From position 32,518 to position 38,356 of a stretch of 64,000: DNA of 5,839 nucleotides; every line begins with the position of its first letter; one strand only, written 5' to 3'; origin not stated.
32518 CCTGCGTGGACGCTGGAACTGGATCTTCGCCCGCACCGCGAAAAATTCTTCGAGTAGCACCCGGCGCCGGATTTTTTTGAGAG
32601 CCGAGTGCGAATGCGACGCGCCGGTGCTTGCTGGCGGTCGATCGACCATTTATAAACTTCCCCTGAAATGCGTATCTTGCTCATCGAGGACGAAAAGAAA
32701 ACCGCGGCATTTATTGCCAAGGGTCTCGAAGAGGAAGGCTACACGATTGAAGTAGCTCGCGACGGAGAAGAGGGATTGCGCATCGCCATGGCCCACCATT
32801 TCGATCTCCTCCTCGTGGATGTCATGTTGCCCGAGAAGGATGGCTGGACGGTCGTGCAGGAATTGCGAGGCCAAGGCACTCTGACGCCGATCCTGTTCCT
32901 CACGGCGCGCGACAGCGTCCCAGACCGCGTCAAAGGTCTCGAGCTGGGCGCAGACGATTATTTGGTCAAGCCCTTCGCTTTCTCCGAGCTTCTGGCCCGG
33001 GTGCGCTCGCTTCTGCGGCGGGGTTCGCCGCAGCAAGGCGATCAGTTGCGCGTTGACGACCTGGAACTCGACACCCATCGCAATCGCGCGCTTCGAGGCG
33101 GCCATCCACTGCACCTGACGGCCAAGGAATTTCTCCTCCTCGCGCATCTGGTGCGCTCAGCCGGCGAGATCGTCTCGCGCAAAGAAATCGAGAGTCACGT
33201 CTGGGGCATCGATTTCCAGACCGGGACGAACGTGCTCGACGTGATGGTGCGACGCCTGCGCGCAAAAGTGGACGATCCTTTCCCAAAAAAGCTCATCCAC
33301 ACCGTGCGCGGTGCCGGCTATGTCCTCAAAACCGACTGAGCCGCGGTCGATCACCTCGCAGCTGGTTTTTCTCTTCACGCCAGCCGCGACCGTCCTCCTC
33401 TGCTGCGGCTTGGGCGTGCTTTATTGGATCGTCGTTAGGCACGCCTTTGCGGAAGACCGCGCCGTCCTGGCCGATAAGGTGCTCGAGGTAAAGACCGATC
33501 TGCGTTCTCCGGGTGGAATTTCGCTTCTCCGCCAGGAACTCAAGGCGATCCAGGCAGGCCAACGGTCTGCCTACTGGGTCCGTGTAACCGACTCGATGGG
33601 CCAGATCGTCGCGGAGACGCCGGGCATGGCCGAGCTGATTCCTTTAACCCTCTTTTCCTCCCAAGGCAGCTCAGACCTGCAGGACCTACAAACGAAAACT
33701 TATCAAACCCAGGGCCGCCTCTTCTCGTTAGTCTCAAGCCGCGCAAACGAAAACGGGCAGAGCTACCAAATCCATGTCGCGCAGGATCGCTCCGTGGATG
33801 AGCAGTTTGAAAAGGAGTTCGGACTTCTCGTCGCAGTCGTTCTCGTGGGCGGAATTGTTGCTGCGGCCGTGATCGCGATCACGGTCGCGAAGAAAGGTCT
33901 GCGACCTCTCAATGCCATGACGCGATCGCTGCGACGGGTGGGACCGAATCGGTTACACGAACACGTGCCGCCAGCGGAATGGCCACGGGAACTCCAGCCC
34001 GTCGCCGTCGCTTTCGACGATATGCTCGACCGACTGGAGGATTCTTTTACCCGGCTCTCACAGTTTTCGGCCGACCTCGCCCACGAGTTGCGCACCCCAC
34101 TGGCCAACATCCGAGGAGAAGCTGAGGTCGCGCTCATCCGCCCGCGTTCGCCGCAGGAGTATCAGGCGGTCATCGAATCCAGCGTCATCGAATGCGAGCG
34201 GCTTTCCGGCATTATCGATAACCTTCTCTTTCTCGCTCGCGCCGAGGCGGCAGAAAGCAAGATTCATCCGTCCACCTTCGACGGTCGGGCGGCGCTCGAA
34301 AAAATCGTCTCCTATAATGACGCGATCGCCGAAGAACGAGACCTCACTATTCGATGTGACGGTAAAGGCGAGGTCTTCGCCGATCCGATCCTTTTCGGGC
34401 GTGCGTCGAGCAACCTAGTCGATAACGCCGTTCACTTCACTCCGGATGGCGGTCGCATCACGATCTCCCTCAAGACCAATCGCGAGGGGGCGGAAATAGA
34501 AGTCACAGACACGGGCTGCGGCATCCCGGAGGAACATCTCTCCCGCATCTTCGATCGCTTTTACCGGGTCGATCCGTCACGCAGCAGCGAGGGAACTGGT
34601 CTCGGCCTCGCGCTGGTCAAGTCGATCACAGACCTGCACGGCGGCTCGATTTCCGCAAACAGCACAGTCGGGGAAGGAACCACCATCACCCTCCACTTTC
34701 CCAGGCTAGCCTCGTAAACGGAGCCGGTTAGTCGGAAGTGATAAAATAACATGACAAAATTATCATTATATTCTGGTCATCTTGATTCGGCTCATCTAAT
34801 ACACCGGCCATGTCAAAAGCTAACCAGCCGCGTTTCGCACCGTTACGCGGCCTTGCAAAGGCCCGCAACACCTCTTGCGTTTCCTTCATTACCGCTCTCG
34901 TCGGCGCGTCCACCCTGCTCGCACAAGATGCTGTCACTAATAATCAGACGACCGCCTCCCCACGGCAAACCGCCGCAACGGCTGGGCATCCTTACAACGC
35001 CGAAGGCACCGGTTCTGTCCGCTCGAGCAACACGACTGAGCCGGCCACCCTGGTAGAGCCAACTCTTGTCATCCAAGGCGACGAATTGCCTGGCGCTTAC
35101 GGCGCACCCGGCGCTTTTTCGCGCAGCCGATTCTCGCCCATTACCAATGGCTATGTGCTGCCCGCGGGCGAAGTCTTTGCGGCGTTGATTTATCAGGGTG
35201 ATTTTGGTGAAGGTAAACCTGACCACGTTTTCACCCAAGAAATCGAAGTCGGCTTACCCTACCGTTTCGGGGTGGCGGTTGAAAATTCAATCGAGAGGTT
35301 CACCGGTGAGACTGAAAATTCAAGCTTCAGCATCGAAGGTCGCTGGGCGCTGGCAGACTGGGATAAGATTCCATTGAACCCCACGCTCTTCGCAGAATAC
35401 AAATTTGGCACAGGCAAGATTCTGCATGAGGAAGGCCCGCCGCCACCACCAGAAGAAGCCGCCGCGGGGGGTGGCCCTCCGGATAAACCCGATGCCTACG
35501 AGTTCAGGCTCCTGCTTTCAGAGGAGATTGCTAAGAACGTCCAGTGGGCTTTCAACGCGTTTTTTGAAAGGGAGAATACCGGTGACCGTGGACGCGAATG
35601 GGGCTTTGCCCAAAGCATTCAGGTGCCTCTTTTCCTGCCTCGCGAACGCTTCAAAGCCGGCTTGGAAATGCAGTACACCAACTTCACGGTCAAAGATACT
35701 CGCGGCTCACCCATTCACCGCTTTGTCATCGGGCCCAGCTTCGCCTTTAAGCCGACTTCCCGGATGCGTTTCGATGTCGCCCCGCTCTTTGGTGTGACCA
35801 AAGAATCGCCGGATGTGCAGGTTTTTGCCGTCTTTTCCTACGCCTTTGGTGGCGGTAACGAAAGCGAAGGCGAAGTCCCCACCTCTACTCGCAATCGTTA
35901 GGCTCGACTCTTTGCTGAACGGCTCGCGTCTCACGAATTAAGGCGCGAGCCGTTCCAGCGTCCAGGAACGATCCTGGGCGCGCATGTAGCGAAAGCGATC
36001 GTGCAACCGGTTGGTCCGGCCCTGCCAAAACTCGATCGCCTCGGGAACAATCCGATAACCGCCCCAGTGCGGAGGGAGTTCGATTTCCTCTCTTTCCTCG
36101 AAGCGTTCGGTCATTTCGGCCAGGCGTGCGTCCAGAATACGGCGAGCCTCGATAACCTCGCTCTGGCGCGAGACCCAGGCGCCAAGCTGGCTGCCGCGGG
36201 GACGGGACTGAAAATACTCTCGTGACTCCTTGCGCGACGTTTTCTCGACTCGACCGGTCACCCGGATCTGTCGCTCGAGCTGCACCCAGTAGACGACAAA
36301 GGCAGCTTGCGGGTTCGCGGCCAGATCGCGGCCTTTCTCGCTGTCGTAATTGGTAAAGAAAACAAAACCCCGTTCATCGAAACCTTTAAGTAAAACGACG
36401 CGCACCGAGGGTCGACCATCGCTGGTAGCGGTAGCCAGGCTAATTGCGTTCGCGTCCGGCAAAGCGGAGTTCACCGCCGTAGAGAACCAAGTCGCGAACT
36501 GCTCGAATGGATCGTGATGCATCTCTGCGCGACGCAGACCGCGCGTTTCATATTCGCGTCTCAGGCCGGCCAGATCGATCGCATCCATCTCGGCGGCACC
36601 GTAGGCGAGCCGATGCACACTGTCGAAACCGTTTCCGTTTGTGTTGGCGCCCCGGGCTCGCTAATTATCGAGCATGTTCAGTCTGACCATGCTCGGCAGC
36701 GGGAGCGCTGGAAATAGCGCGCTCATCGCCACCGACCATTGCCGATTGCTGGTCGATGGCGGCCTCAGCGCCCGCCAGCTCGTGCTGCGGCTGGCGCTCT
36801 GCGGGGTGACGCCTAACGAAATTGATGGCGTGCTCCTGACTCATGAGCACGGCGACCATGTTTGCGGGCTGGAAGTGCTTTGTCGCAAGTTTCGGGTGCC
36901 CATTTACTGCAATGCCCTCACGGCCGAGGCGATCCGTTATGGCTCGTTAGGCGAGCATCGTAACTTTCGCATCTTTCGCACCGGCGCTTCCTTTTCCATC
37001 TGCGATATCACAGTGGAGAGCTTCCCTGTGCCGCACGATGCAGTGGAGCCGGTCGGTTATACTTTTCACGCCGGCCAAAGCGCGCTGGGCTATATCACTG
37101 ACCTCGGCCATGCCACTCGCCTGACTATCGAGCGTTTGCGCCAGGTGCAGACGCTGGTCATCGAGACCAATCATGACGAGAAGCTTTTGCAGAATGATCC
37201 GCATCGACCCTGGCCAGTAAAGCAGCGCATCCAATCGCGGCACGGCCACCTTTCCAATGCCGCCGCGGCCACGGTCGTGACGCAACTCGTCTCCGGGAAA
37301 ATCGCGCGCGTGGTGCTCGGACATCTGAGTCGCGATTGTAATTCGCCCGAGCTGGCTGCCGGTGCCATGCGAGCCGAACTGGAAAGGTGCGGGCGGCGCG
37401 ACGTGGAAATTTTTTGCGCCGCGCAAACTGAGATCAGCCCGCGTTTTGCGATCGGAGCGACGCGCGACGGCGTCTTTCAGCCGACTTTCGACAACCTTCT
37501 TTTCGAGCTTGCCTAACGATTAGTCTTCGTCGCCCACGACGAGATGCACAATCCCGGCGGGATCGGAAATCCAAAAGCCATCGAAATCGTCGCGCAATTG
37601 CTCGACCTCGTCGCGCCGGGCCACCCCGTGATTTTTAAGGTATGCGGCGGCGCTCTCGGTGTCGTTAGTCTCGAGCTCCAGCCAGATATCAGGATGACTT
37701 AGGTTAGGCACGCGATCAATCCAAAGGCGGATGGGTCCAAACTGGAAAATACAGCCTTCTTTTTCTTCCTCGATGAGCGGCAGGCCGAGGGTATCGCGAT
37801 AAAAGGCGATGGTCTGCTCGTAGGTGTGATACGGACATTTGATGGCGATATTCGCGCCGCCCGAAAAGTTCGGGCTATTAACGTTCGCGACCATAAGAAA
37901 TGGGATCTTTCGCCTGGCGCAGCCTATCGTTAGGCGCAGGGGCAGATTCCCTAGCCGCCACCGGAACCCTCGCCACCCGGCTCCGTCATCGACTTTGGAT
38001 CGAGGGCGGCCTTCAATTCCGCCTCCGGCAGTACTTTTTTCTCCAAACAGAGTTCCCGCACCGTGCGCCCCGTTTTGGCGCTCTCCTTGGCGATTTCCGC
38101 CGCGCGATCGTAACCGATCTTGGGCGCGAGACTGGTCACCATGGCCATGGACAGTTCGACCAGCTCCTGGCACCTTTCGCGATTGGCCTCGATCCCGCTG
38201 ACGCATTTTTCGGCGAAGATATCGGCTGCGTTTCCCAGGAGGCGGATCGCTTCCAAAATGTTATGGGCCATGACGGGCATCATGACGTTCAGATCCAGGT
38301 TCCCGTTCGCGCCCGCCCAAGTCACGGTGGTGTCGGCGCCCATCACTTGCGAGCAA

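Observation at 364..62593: Hyper-abundant non-palindromic octamer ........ (consensus T-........-R) scattered through genes on both strands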

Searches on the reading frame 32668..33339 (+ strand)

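Call 51: search_protein_families(library=pfam, proteins=[window:32668-33339:+], max_evalue=0.01)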
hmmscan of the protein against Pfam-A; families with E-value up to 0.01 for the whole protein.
window:32668-33339:+ (223 aa): 2 families
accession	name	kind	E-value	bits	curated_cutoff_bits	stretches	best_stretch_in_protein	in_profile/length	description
PF00072.30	Response_reg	-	1.3e-28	99.8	30.2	1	3-113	1-111/111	Response regulator receiver domain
PF00486.34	Trans_reg_C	-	9.8e-25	86.9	26.2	1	145-220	1-77/77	Transcriptional regulatory protein, C terminal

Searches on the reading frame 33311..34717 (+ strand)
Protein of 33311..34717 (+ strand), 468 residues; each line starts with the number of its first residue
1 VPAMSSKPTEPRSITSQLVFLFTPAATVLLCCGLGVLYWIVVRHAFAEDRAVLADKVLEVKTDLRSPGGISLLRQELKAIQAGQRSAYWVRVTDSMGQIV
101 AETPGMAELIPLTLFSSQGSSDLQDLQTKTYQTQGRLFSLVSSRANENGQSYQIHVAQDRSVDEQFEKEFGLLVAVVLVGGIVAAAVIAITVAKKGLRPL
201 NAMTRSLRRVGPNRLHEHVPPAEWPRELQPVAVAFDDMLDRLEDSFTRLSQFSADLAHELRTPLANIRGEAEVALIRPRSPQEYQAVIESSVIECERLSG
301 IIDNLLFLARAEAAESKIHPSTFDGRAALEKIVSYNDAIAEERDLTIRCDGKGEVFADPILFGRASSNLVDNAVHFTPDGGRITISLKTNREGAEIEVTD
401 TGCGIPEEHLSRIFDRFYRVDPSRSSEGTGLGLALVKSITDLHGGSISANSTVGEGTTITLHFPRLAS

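Call 6: search_protein_families(library=pfam, proteins=[window:33311-34717:+])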
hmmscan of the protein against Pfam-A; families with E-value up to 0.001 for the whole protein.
window:33311-34717:+ (468 aa): 5 families
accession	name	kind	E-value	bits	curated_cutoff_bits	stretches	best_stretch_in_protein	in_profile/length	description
PF02518.31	HATPase_c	-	5.5e-32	111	26.4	1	358-465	2-109/111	Histidine kinase-, DNA gyrase B-, and HSP90-like ATPase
PF00512.31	HisKA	-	1.9e-15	57.1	26.9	1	249-313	2-65/66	His Kinase A (phospho-acceptor) domain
PF00672.30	HAMP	-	2.1e-07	31.6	25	1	192-244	2-53/53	HAMP domain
PF13581.12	HATPase_c_2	-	0.00018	22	27.4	1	367-461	41-125/127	Histidine kinase-like ATPase domain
PF13589.12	HATPase_c_3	-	0.00067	20.1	25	0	365-428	6-74/137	Histidine kinase-, DNA gyrase B-, and HSP90-like ATPase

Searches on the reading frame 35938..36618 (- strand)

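Call 51: search_protein_families(library=pfam, proteins=[window:35938-36618:-], max_evalue=0.01)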
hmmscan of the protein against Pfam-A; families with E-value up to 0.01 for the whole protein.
window:35938-36618:- (226 aa): 3 families
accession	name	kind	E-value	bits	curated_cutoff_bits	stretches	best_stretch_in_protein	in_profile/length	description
PF01243.27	PNPOx_N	-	2.3e-28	99.4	28.1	1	48-170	4-117/120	Pyridoxamine 5'-phosphate oxidase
PF10590.14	PNP_phzG_C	-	7.8e-23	80.6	27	1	185-226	1-42/42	Pyridoxine 5'-phosphate oxidase C-terminal dimerisation region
PF12766.13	Pyridox_oxase_2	-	1.7e-08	35.4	26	1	42-125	5-97/100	Pyridoxamine 5'-phosphate oxidase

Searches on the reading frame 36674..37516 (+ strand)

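Call 51: search_protein_families(library=pfam, proteins=[window:36674-37516:+], max_evalue=0.01)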
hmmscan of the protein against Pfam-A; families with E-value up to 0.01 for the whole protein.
window:36674-37516:+ (280 aa): 6 families
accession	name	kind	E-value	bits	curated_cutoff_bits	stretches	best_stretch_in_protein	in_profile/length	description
PF12706.13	Lactamase_B_2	-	1e-23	84.4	27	1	24-217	2-199/200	Beta-lactamase superfamily domain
PF00753.33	Lactamase_B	-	1.4e-16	61.5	22.7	1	11-139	4-123/196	Metallo-beta-lactamase superfamily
PF23023.1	Anti-Pycsar_Apyc1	-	3.4e-06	27.1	50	1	8-72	9-76/250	Anti-Pycsar protein Apyc1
PF13483.12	Lactamase_B_3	-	0.00021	21.7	24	1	14-163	8-131/160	Beta-lactamase superfamily domain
PF16661.11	Lactamase_B_6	-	0.0027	17.5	27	1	17-79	1-71/193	Metallo-beta-lactamase superfamily domain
PF25281.1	MBL_MAP1B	-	0.003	17.1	37.6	1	10-72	28-87/279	MAP1B MBL-like domain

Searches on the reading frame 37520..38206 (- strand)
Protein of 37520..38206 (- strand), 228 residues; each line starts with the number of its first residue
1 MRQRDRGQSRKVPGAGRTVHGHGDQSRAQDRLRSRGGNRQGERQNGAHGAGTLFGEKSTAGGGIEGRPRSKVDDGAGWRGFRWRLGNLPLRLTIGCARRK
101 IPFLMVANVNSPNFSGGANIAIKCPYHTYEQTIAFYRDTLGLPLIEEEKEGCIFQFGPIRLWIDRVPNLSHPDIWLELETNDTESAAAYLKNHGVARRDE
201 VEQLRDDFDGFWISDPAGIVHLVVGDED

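Call 51: search_protein_families(library=pfam, proteins=[window:37520-38206:-], max_evalue=0.01)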
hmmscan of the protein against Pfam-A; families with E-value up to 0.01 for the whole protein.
window:37520-38206:- (228 aa): 1 family
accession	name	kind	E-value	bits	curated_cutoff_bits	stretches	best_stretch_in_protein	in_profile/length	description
PF00903.31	Glyoxalase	-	0.00069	20.4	20.6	0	129-200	12-98/121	Glyoxalase/Bleomycin resistance protein/Dioxygenase superfamily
